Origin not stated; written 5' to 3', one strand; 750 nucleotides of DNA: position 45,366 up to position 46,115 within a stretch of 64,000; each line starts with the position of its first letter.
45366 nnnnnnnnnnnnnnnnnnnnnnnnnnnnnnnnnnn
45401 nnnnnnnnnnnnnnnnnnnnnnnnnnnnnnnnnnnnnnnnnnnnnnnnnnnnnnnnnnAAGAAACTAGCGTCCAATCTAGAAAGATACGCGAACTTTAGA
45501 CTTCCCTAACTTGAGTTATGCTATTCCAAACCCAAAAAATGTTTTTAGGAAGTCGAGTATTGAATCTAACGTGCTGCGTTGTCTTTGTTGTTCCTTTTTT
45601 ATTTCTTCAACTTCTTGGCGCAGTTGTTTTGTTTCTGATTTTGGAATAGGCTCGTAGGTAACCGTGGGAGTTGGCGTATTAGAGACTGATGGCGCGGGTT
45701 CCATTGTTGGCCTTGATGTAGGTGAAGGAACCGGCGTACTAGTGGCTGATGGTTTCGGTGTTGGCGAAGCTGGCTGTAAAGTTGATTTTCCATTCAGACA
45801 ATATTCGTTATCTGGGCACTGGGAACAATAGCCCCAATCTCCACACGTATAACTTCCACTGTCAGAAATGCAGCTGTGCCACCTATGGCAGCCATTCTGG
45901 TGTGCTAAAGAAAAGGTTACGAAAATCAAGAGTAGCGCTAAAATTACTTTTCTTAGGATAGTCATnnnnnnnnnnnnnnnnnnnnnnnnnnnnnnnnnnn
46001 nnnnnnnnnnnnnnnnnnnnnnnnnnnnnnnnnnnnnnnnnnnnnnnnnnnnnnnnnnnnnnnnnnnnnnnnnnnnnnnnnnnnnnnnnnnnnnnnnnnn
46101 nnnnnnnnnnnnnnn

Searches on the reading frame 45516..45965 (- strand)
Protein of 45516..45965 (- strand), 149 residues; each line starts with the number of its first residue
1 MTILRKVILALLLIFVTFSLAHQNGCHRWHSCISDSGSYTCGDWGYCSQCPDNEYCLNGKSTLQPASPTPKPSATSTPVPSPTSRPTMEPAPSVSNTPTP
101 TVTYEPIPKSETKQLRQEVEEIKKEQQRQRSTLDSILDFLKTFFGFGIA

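Call 8: search_protein_families(library=pfam, proteins=[window:45516-45965:-], max_evalue=0.001)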
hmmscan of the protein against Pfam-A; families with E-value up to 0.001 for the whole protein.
window:45516-45965:- (149 aa): 0 families

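Call 42: search_protein_representatives(protein=window:45516-45965:-)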
Query: 149 residues. Proteins with E-value up to 0.001 (for the whole library): 695; up to 1e-10: 285; up to 1e-30: 1. The best 150 are listed.
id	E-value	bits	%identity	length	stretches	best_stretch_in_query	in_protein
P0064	3.7e-31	124.2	100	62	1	88-149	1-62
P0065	2.9e-30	121.3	48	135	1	5-144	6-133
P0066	2.0e-26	108.9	44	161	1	7-146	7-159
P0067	1.7e-25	105.9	47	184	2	4-97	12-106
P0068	1.7e-23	99.4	50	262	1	7-110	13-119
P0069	2.1e-22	95.9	54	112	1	11-93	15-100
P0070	5.1e-22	94.6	49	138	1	5-93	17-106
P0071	1.4e-21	93.2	43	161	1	8-112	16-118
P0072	1.6e-21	93.0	46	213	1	9-127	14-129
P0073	1.8e-21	92.8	48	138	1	9-96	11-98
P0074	2.7e-21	92.2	51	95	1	4-91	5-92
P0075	4.5e-21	91.5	58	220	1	8-87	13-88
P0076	8.4e-21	90.6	54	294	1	9-84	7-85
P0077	8.8e-21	90.6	61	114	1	6-82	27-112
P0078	1.2e-20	90.2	43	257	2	12-109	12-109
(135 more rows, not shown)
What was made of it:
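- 45516..45965 (-): Small 149-aa exported protein. It has a signal or anchor helix, a conserved Cys/His module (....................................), a Pro/Thr linker and a C-terminal long helix. It uses the same class-2 low-GC codon usage. Family of 695 representatives: call 42.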

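Call 43: list_cluster_members(proteins=[P0065, P0066, P0067, P0068, P0069, P0070, P0071, P0072, P0073, P0075])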
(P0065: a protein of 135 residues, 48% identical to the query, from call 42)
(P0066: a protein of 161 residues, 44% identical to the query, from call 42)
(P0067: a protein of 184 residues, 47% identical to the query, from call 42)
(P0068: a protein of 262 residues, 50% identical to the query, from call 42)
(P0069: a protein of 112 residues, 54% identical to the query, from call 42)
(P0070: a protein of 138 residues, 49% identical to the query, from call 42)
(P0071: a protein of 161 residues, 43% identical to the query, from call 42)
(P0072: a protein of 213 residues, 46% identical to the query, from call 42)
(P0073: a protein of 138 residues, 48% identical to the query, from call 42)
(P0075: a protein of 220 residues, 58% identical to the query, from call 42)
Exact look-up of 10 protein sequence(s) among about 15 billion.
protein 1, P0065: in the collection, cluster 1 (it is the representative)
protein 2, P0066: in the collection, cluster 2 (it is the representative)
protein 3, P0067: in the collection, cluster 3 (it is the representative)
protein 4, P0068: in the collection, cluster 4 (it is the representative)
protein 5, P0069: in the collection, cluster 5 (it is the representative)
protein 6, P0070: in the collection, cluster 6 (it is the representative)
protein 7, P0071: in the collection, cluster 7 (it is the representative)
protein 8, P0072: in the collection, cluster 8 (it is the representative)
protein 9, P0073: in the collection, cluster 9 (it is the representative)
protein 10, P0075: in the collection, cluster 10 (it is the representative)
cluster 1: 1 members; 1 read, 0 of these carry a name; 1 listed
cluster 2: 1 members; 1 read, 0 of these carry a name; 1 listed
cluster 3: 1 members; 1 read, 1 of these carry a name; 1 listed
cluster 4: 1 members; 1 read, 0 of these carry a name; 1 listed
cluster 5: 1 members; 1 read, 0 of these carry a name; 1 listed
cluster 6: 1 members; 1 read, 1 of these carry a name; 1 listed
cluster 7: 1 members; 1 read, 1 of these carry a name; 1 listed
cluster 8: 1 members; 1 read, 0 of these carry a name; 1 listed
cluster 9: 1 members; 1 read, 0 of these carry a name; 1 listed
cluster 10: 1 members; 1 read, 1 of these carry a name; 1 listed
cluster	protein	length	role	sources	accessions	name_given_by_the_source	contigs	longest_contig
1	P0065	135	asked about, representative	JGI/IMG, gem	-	-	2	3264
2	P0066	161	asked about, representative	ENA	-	-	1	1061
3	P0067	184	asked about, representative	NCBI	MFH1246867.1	MAG: hypothetical protein V1644_00665 [Candidatus Micrarchaeota archaeon]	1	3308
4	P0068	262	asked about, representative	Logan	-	-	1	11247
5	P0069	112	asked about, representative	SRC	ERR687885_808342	-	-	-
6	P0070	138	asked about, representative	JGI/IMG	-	hypothetical protein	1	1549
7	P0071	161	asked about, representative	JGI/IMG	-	hypothetical protein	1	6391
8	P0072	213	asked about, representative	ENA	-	-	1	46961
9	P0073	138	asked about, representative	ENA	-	-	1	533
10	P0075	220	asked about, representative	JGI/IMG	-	micrococcal nuclease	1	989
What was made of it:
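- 45516..45965 (-): Nearest named member comes from a Micrarchaeota MAG: call 43.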

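Call 44: search_protein_families(library=ncbifam, proteins=[window:45516-45965:-], max_evalue=0.01)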
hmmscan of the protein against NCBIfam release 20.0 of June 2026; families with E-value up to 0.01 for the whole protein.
window:45516-45965:- (149 aa): 2 families
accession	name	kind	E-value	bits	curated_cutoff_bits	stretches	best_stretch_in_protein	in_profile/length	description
NF038218.1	IcmG_DotF_IVB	equivalog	0.0001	22.1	200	1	71-140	77-147/266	type IVB secretion system protein IcmG/DotF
NF040983.1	BimA_second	exception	0.0036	16.2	600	1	60-107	88-139/381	trimeric autotransporter actin-nucleating factor BimA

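Call 56: search_solved_structures(query=window:45516-45965:-, max_evalue=1)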
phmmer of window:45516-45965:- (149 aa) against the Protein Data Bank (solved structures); distinct sequences matched with E-value up to 1: 2.
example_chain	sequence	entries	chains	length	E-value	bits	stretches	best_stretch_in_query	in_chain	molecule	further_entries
9gst_H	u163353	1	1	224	0.81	12.7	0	9-76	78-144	Heavy chain Fab of antibody LN02-ML85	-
3ghp_A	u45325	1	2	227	0.99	12.5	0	58-108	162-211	Cellulosomal scaffoldin adaptor protein B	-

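Call 63: find_encoding_contigs(protein=P0067, flank=5000, max_places=2)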
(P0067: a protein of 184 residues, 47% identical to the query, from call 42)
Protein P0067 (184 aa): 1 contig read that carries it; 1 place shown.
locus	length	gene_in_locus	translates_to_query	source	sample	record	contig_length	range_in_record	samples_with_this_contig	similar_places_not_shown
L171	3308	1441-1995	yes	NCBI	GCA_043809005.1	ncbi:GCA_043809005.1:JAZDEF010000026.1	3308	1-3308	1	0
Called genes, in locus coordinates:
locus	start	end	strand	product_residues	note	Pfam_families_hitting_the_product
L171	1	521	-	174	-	PF11611:DUF4352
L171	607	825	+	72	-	-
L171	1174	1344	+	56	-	-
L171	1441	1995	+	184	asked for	-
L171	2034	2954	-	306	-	PF13473:Cupredoxin_1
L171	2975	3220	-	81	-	-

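Call 64: find_encoding_contigs(protein=P0065, flank=5000, max_places=2)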
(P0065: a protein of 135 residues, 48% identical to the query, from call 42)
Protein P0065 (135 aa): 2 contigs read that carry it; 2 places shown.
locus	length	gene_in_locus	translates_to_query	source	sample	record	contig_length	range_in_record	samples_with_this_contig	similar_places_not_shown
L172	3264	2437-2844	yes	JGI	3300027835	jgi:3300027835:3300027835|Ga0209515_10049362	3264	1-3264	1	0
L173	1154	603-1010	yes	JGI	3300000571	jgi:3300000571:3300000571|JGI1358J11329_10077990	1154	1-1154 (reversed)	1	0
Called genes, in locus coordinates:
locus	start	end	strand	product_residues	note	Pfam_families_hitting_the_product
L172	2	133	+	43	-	?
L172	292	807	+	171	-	-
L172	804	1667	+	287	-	-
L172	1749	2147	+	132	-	PF01283:Ribosomal_S26e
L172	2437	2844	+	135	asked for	-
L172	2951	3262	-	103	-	?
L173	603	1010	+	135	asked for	-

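Call 66: find_encoding_contigs(protein=P0072, flank=10000, max_places=2)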
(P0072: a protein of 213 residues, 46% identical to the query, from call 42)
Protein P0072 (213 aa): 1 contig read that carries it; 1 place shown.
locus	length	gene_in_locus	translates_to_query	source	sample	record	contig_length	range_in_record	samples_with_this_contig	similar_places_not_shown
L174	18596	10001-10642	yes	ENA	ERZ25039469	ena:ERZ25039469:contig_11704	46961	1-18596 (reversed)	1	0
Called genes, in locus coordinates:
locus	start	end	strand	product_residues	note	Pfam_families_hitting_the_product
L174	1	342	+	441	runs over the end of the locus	PF00005:ABC_tran, PF13304:AAA_21 (faint), PF09821:AAA_assoc_C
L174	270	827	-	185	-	-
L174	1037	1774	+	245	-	PF02308:MgtC, PF21770:MgtC_SapB_C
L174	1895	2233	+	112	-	-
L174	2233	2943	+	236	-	PF02321:OEP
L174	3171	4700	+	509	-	PF04966:OprB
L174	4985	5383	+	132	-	PF18854:baeRF_family10 (weak), PF18844:baeRF_family2, PF18856:baeRF_family12, PF10116:Host_attach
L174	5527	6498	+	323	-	PF01544:CorA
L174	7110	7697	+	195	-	PF00903:Glyoxalase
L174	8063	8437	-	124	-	PF07238:PilZ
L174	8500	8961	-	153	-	PF18902:DUF5658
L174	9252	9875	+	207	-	PF00565:SNase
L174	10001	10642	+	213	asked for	-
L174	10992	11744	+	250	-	-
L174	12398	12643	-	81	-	-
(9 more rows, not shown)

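Call 85: predict_structure(alignment_id=A1)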
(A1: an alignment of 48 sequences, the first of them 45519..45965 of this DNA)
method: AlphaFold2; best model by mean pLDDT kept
length: 149 residues; sequences in the alignment: 48
mean_pLDDT: 77.6   pTM: 0.40
mean pLDDT of the five models: 77.6, 75.1, 74.1, 73.5, 73.3
residues with pLDDT >= 90: 38; 70-90: 68; 50-70: 31; < 50: 12
segments of 3 or more residues with pLDDT < 50: 23-32
pLDDT, mean of each block of 10 residues (from residue 1): 88 80 49 57 77 87 82 73 60 68 85 94 95 92 75
secondary structure, 60 per line:
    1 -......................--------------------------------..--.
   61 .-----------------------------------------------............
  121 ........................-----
elements in order: H2-23 H109-144
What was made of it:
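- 45516..45965 (-): Model: call 85.
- Tried and rejected: The model of the small protein shows only an N-terminal helix, an irregular Cys knot and a long C-terminal helix (call 85).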
